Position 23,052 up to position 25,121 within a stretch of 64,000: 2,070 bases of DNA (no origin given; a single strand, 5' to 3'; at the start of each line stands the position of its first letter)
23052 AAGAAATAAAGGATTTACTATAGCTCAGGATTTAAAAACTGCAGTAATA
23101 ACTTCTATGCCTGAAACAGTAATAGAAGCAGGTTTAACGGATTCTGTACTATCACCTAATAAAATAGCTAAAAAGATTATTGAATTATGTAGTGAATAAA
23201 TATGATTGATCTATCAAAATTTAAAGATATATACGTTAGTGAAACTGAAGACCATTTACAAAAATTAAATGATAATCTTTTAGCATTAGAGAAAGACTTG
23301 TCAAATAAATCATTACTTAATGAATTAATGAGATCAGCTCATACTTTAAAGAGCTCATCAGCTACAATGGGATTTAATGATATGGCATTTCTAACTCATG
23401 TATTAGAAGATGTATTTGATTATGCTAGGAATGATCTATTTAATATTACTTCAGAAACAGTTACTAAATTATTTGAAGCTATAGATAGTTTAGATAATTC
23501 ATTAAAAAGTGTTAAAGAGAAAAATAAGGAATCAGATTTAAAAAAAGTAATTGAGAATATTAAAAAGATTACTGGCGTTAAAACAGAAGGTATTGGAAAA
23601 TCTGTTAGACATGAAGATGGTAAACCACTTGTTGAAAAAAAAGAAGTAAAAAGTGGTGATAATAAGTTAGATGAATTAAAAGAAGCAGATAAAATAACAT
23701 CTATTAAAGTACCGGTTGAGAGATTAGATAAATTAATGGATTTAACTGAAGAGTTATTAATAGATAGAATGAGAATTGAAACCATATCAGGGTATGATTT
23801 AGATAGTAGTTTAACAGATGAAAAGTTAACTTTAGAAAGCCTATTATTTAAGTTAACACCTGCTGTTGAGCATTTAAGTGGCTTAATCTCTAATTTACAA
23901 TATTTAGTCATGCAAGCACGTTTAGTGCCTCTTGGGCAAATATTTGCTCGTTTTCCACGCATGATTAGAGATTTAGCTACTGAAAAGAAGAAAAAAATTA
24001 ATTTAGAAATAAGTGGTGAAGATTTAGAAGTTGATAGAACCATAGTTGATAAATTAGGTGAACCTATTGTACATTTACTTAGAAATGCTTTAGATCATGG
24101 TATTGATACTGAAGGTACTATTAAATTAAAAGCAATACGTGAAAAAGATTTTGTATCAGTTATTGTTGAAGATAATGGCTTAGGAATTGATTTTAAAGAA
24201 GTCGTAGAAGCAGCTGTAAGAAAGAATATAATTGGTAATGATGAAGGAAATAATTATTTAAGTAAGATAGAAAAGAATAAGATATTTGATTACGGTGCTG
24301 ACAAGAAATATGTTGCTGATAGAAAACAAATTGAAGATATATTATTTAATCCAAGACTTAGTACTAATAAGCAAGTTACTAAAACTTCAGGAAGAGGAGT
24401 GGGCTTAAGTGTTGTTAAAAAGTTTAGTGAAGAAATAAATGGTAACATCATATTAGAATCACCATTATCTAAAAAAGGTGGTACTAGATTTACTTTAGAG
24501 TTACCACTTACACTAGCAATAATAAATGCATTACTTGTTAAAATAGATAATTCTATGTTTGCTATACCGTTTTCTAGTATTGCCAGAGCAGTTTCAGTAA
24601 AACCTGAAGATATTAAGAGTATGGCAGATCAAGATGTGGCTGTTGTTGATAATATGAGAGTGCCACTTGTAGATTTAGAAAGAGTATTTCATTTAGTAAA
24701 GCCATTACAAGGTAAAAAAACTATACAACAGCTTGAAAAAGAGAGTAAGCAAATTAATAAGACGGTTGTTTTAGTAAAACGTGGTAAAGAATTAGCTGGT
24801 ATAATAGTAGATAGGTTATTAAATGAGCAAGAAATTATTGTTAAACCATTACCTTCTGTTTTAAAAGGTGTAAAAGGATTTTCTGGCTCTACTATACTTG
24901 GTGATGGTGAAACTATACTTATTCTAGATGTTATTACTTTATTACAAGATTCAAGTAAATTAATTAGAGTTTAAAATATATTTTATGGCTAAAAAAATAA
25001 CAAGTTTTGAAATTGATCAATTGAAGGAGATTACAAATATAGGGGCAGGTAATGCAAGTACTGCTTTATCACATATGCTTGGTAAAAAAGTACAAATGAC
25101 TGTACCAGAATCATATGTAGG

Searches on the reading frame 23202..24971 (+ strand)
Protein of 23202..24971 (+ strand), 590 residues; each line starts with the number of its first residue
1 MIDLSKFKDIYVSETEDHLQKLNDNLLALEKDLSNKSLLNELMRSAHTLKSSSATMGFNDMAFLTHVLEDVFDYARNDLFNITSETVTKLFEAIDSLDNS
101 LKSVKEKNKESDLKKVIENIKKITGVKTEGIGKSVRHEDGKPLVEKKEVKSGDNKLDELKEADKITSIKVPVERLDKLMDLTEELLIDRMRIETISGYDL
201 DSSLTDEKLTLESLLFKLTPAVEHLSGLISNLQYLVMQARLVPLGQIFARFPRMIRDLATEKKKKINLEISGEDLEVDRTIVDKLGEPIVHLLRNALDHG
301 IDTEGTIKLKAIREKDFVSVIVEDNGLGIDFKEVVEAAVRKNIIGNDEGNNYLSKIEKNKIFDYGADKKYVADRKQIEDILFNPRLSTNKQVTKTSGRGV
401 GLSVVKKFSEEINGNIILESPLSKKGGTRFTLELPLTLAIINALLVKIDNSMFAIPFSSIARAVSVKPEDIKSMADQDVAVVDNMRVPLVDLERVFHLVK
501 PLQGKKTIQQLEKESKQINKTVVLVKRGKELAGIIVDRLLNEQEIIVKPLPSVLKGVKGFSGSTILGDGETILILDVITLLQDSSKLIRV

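Call 61: search_protein_families(library=pfam, proteins=[window:23202-24971:+], max_evalue=0.00001)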
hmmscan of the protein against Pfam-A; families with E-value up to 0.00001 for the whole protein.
window:23202-24971:+ (590 aa): 4 families
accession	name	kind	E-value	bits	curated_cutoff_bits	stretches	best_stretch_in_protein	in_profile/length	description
PF01584.24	CheW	-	6.2e-21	74.9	23.5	1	443-583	2-136/138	CheW-like domain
PF02518.31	HATPase_c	-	7.2e-17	62.3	26.4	1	289-437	10-110/111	Histidine kinase-, DNA gyrase B-, and HSP90-like ATPase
PF01627.28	Hpt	-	5.9e-14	52.5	24.6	1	9-98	4-82/84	Hpt domain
PF02895.20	H-kinase_dim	-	4.3e-06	27.5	23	1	167-238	3-67/68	Signal transducing histidine kinase, homodimeric domain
